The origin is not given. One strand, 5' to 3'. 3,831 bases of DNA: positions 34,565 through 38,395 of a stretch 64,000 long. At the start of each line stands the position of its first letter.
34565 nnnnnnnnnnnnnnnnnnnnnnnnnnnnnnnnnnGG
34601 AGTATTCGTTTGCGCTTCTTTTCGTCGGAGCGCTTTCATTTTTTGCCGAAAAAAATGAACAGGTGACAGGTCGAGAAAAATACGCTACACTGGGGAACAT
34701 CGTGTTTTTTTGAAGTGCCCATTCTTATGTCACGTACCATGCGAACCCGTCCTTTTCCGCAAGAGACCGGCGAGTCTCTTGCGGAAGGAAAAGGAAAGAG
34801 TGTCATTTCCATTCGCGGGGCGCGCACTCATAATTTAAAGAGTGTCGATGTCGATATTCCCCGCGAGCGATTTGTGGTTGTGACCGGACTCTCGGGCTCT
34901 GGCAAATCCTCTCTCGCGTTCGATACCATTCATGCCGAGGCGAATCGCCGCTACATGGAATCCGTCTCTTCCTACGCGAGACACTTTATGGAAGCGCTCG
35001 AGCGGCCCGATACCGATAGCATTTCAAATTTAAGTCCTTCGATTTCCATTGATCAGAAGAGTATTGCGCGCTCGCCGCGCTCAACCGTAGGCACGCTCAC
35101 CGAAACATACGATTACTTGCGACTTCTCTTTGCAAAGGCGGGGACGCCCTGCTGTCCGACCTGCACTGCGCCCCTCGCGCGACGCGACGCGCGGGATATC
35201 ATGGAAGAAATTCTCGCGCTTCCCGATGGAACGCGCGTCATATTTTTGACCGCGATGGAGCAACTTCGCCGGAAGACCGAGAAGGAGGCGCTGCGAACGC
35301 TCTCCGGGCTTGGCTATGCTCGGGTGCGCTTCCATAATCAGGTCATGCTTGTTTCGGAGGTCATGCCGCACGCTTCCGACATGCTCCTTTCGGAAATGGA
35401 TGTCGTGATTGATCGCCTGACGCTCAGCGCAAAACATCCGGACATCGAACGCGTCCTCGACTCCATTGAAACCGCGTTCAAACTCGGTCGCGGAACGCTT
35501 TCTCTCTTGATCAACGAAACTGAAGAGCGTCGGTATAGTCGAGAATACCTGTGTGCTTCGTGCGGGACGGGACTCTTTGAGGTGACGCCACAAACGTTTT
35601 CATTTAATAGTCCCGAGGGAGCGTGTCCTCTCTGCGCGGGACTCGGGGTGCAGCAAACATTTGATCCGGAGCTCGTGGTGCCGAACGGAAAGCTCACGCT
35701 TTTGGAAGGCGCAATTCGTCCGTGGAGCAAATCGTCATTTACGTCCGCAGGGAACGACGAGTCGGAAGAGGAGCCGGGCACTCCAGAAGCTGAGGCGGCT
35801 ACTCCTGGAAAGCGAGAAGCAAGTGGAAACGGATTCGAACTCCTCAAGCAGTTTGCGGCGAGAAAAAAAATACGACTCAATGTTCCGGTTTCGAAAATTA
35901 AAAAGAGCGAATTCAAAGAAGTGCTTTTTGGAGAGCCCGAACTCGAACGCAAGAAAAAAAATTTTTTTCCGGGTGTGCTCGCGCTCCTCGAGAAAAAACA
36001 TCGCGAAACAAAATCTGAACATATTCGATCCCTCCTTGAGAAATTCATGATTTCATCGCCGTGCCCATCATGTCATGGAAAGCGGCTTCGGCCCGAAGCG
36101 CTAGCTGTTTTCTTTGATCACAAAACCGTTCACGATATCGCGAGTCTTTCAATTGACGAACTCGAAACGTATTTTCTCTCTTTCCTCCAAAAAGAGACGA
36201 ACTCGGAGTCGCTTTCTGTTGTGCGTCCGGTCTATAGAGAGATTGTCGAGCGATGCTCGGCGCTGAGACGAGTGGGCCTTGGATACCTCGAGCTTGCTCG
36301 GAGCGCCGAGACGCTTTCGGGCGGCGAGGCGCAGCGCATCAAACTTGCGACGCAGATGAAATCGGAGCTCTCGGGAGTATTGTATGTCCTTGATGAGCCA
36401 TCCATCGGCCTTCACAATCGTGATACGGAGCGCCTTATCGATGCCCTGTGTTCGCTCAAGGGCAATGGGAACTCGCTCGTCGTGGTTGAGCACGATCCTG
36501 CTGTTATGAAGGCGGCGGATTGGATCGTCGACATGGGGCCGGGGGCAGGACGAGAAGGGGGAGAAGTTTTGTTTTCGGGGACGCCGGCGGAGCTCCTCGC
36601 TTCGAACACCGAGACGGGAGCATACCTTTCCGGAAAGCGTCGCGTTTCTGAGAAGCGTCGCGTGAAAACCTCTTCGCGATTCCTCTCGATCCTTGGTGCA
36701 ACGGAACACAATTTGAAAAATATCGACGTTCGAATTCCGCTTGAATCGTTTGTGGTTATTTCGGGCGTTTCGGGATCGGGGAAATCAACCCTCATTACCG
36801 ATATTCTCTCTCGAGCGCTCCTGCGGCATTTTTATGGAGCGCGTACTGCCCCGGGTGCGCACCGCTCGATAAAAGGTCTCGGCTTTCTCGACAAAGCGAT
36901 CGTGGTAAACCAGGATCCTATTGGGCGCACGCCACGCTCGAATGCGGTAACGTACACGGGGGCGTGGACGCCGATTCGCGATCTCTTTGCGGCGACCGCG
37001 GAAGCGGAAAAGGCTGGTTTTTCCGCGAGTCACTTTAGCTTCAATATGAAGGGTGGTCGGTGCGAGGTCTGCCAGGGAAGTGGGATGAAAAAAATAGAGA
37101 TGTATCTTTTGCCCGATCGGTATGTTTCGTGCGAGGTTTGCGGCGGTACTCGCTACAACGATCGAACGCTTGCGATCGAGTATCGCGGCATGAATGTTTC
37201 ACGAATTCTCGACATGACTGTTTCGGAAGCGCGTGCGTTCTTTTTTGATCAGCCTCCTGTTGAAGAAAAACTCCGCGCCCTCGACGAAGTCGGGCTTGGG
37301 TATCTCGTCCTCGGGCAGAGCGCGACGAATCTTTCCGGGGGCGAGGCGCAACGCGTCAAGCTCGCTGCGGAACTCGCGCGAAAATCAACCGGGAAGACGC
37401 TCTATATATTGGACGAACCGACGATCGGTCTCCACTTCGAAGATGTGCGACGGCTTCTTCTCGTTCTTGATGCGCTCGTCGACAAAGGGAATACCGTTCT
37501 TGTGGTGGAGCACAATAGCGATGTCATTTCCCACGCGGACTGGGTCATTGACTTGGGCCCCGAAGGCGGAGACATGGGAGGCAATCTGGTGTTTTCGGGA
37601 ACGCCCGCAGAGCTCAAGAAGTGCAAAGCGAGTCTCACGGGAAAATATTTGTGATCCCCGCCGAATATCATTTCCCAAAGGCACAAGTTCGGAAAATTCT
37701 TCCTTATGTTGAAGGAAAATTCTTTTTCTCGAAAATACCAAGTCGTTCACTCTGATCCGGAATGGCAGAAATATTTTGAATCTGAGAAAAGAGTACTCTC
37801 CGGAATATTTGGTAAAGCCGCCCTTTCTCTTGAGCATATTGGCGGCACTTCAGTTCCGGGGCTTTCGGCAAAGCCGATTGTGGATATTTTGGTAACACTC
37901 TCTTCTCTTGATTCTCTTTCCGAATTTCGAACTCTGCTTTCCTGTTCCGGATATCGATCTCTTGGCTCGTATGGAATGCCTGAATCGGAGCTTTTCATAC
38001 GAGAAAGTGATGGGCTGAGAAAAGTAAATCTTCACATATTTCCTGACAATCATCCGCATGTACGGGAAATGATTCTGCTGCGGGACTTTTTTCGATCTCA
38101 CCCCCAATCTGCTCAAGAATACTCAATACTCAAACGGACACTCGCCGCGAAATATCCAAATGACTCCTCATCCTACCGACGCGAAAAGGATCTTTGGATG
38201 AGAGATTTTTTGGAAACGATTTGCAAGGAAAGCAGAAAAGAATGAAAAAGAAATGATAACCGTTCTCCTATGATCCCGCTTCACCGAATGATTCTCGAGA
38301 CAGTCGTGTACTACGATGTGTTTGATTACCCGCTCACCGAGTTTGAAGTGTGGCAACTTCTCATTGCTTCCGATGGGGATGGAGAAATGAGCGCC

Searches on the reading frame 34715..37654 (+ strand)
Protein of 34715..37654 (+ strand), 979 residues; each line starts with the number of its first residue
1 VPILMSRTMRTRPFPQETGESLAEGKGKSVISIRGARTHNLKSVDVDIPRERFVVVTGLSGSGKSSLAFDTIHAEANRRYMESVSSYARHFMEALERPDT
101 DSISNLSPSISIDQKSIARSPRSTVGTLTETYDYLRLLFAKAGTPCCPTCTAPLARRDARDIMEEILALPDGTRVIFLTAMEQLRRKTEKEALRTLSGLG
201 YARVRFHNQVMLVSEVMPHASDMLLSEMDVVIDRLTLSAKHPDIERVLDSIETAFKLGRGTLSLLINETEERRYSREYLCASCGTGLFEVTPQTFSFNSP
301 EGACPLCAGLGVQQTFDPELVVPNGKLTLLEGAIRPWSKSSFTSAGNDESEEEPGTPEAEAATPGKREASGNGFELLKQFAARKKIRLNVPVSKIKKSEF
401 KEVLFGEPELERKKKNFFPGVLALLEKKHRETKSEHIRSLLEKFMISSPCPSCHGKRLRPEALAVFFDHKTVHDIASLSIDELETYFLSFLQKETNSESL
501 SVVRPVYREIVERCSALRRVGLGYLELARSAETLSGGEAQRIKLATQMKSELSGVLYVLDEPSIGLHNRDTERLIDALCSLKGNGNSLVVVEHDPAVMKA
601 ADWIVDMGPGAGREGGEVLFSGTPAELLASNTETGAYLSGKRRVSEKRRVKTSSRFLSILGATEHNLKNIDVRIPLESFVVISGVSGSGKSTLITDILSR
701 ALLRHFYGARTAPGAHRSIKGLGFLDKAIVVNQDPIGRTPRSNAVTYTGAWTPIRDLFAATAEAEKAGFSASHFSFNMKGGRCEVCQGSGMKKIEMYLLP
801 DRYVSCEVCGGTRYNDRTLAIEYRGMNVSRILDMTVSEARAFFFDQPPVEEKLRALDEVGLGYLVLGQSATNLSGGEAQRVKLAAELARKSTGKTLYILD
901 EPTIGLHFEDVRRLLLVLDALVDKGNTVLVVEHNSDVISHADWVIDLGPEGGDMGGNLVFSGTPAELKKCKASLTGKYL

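Call 21: search_protein_families(library=pfam, proteins=[window:34715-37654:+])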
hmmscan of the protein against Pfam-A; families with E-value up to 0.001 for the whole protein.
window:34715-37654:+ (979 aa): 22 families
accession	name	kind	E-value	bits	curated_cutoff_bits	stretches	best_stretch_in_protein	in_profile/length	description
PF00005.33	ABC_tran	-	1.5e-19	71.4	25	1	849-903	85-136/137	ABC transporter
PF17760.6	UvrA_inter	-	7.2e-17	61.7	23.3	1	160-267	4-108/109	UvrA interaction domain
PF17755.6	UvrA_DNA-bind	-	6e-16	59.1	23.2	2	364-443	20-110/110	UvrA DNA-binding domain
PF02463.25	SMC_N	-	1.6e-12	47.7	40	0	871-945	135-209/220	RecF/RecN/SMC N terminal domain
PF13191.12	AAA_16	-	7.4e-11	43.3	32.6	1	46-197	19-156/167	AAA ATPase domain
PF13304.12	AAA_21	-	9.6e-09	36.1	27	0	870-931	235-296/304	AAA domain, putative AbiEii toxin, Type IV TA system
PF13555.12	AAA_29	-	1.8e-07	31.2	27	0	671-694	16-39/61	P-loop containing region of AAA domain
PF20703.3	nSTAND1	-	4.1e-07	30.4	27.1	0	38-110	20-88/379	Novel STAND NTPase 1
PF03193.22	RsgA_GTPase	-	6.2e-06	26.6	30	0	658-701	88-130/174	RsgA GTPase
PF13401.12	AAA_22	-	8.5e-06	26.6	27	0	677-701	5-29/130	AAA domain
PF20720.3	nSTAND3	-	1.4e-05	25.3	27.2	0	678-704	18-44/155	Novel STAND NTPase 3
PF25199.1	nSTAND_NTPase5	-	2.7e-05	24.5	34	0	678-702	42-66/145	Novel STAND NTPase 5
PF13481.12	AAA_25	-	2.7e-05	24.3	27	0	668-702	24-58/195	AAA domain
PF25201.1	nSTAND6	-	3e-05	24.5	27.7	0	665-705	6-46/148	Novel STAND NTPase 6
PF00684.25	DnaJ_CXXCXGXG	-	0.00022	21.9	32.7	0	782-812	17-50/65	DnaJ central domain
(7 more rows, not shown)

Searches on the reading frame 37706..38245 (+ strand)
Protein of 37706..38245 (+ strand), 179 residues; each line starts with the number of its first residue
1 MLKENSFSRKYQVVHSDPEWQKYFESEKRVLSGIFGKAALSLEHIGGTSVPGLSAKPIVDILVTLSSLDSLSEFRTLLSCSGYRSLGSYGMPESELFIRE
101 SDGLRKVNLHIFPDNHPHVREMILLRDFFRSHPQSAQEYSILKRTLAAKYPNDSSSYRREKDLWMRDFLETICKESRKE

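Call 21: search_protein_families(library=pfam, proteins=[window:37706-38245:+])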
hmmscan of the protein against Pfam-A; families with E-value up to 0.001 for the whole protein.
window:37706-38245:+ (179 aa): 1 family
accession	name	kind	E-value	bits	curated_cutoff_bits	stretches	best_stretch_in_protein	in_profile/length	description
PF04229.20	GrpB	-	1.2e-40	139.7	25.5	1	12-170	3-158/159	GrpB protein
